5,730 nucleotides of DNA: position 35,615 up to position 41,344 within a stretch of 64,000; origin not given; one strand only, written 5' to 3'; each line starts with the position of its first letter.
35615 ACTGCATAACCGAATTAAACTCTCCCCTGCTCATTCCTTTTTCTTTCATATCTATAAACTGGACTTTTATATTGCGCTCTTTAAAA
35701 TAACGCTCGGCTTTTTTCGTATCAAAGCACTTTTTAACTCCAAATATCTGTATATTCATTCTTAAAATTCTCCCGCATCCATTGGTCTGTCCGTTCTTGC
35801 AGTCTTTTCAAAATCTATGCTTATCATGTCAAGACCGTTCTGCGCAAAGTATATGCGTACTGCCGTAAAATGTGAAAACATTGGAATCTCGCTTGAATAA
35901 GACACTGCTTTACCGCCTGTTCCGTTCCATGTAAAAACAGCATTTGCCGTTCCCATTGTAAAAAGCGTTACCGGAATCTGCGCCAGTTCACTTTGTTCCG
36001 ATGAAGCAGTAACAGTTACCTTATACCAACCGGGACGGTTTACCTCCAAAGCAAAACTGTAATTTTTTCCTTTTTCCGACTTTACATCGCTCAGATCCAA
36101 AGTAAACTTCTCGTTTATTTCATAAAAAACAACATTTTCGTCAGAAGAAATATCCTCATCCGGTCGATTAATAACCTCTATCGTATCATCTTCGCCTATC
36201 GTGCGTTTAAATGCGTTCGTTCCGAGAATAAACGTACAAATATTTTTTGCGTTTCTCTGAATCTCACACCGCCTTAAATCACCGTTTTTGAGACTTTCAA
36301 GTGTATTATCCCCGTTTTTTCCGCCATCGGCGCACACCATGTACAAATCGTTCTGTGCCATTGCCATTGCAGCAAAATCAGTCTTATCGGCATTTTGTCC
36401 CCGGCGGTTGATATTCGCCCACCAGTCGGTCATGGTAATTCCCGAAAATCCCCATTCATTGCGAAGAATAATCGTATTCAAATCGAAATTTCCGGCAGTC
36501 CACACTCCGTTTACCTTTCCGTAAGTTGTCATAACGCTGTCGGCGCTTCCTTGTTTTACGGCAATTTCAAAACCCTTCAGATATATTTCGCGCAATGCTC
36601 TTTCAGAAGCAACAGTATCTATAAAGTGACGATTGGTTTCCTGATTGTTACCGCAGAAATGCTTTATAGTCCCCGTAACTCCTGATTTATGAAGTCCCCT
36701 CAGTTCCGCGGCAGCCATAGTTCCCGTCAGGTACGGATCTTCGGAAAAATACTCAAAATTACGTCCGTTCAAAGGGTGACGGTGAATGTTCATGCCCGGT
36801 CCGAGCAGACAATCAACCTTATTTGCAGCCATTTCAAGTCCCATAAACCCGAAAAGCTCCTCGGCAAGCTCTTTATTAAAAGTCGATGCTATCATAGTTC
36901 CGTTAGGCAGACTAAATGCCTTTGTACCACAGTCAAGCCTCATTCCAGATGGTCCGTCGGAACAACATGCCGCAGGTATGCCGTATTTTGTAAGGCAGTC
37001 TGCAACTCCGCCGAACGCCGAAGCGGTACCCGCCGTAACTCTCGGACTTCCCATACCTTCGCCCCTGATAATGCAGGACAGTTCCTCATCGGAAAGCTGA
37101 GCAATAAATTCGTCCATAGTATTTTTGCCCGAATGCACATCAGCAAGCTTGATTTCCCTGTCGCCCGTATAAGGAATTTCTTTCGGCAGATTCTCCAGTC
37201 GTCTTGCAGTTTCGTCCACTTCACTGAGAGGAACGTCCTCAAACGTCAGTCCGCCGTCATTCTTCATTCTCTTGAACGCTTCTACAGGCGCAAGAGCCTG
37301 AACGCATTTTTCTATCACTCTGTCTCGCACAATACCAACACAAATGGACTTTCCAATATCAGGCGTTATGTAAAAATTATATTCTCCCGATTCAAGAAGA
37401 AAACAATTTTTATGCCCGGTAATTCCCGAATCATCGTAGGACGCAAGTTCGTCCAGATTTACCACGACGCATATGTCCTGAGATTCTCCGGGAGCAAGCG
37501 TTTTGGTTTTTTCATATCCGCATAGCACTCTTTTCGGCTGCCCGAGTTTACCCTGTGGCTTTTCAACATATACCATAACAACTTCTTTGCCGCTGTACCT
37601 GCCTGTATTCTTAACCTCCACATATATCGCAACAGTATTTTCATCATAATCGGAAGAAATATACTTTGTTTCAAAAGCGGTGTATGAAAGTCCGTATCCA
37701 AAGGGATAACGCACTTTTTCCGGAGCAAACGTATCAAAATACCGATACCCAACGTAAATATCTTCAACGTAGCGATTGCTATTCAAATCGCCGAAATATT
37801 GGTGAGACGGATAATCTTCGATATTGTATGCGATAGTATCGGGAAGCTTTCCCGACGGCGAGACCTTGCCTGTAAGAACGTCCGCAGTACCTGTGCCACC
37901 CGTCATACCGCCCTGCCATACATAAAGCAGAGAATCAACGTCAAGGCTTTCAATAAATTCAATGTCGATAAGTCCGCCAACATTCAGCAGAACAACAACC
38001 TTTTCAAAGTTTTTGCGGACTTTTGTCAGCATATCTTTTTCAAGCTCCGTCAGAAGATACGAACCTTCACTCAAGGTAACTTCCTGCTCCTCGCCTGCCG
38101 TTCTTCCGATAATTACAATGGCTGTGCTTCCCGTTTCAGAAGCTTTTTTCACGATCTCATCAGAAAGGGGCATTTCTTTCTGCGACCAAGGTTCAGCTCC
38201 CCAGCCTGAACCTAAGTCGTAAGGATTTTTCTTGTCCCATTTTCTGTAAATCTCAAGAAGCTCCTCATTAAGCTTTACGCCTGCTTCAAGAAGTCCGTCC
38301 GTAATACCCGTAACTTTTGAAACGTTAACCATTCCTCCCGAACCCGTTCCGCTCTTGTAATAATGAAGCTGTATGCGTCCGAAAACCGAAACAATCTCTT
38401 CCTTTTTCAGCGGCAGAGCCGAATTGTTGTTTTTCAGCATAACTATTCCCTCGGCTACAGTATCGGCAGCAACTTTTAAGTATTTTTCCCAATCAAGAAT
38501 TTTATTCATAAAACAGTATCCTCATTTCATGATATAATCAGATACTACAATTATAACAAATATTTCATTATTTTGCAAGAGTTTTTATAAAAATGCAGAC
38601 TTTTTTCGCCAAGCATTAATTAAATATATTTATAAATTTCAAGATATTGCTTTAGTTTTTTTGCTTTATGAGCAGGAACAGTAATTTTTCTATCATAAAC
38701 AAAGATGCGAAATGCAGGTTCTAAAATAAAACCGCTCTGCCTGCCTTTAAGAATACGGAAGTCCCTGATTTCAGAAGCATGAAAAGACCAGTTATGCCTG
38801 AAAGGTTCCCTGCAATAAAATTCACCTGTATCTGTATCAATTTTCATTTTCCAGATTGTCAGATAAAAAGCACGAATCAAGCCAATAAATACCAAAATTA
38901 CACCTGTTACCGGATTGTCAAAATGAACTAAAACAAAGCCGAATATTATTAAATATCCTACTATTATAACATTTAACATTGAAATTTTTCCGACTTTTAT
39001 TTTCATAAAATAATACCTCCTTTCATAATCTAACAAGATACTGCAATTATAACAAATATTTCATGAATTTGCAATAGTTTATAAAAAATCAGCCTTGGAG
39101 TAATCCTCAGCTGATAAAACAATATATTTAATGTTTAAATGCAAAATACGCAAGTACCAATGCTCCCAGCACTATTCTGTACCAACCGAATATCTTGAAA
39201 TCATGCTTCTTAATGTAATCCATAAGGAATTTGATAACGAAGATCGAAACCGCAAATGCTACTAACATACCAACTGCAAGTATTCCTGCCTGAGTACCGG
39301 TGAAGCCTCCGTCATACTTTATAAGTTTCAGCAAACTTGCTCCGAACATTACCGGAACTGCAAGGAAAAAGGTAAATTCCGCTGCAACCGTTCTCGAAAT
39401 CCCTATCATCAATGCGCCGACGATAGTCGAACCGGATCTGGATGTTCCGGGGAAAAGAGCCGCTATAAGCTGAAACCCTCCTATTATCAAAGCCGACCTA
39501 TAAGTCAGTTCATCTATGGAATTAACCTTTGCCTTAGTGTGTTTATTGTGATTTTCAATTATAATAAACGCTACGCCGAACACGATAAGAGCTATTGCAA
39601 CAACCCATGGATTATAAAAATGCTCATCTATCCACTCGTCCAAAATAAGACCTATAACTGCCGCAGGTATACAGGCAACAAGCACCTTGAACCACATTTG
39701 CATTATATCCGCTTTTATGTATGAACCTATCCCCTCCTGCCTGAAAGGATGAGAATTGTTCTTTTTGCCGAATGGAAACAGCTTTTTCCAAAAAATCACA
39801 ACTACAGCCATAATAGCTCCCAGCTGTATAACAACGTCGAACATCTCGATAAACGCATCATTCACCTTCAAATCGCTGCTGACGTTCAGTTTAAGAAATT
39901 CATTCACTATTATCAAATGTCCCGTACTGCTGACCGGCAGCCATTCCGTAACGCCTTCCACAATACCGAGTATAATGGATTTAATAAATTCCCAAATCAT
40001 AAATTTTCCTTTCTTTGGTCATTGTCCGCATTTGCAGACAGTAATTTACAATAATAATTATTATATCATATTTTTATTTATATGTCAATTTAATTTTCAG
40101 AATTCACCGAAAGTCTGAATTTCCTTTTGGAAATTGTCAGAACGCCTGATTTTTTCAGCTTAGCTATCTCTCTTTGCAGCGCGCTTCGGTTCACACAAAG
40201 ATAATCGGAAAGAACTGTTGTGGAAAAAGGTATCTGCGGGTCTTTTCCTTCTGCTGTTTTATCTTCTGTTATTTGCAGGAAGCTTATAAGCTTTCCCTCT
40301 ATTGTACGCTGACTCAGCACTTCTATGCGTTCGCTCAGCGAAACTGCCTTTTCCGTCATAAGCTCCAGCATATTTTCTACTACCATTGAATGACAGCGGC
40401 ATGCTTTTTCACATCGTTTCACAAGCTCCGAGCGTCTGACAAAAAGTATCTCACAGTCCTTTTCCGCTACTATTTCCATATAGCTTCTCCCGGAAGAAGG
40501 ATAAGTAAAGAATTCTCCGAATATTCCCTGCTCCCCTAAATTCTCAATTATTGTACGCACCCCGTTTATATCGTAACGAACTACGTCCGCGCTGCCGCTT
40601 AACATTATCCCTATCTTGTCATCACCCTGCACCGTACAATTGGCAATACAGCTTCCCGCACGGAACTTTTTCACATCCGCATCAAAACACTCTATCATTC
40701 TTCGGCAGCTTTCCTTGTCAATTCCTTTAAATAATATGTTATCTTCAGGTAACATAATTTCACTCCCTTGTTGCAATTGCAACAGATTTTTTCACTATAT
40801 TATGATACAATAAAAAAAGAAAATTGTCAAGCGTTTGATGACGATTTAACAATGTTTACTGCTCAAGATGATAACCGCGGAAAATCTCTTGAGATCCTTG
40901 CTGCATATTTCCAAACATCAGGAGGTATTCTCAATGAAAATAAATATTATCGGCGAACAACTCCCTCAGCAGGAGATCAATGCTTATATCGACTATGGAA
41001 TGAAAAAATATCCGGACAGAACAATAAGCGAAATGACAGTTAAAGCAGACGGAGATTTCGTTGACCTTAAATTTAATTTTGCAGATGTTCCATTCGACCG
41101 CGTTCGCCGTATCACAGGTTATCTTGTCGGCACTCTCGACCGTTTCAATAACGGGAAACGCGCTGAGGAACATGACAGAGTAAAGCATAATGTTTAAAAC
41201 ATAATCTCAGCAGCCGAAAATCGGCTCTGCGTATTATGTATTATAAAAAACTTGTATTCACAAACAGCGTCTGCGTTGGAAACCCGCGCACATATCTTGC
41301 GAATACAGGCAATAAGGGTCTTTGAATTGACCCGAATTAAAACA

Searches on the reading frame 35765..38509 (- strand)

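Call 78: search_protein_families(library=pfam, max_evalue=0.00001, proteins=[window:35765-38509:-])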
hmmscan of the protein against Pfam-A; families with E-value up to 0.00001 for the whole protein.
window:35765-38509:- (915 aa): 3 families
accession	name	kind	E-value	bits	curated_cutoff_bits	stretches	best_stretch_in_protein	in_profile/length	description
PF01915.27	Glyco_hydro_3_C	-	1.6e-36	126.6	31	1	22-276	1-200/200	Glycosyl hydrolase family 3 C-terminal domain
PF00933.27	Glyco_hydro_3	-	1.6e-35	123.5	27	1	463-758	15-314/316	Glycosyl hydrolase family 3 N terminal domain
PF14310.12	Fn3-like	-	1.9e-13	50.8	25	1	309-381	1-67/71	Fibronectin type III-like domain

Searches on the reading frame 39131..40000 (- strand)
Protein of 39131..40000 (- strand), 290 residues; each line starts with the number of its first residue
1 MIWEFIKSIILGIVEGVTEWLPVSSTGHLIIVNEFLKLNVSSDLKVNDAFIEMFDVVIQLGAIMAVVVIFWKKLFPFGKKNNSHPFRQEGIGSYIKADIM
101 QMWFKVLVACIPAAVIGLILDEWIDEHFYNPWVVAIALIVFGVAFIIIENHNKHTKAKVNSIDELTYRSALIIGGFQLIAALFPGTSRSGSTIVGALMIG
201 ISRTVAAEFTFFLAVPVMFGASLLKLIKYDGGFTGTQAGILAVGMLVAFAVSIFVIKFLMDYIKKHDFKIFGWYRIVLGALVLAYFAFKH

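Call 78: search_protein_families(library=pfam, max_evalue=0.00001, proteins=[window:39131-40000:-])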
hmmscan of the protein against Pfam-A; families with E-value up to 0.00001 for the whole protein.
window:39131-40000:- (290 aa): 1 family
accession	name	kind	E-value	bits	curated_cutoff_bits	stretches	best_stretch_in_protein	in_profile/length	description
PF02673.24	BacA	-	4.3e-90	302.3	33.4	1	9-281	2-257/257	Bacitracin resistance protein BacA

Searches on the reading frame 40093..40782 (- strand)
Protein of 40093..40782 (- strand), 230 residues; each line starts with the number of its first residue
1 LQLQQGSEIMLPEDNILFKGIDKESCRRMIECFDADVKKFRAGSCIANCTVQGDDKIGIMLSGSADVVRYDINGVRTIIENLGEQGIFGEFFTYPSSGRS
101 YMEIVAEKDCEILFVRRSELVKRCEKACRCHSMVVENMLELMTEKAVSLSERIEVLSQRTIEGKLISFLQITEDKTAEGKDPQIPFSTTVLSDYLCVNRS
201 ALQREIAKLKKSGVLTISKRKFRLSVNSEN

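Call 78: search_protein_families(library=pfam, max_evalue=0.00001, proteins=[window:40093-40782:-])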
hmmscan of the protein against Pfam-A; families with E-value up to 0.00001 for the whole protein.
window:40093-40782:- (230 aa): 1 family
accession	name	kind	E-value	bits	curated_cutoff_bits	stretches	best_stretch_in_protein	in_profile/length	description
PF00027.35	cNMP_binding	-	4.4e-09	36.6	27.5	1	38-125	2-87/89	Cyclic nucleotide-binding domain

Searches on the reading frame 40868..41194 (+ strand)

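Call 78: search_protein_families(library=pfam, max_evalue=0.00001, proteins=[window:40868-41194:+])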
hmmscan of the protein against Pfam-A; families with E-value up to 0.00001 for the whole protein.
window:40868-41194:+ (109 aa): 1 family
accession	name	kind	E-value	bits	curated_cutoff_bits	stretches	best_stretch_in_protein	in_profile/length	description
PF13597.11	NRDD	-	2.2e-07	30.4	26.2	1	76-107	533-562/562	Anaerobic ribonucleoside-triphosphate reductase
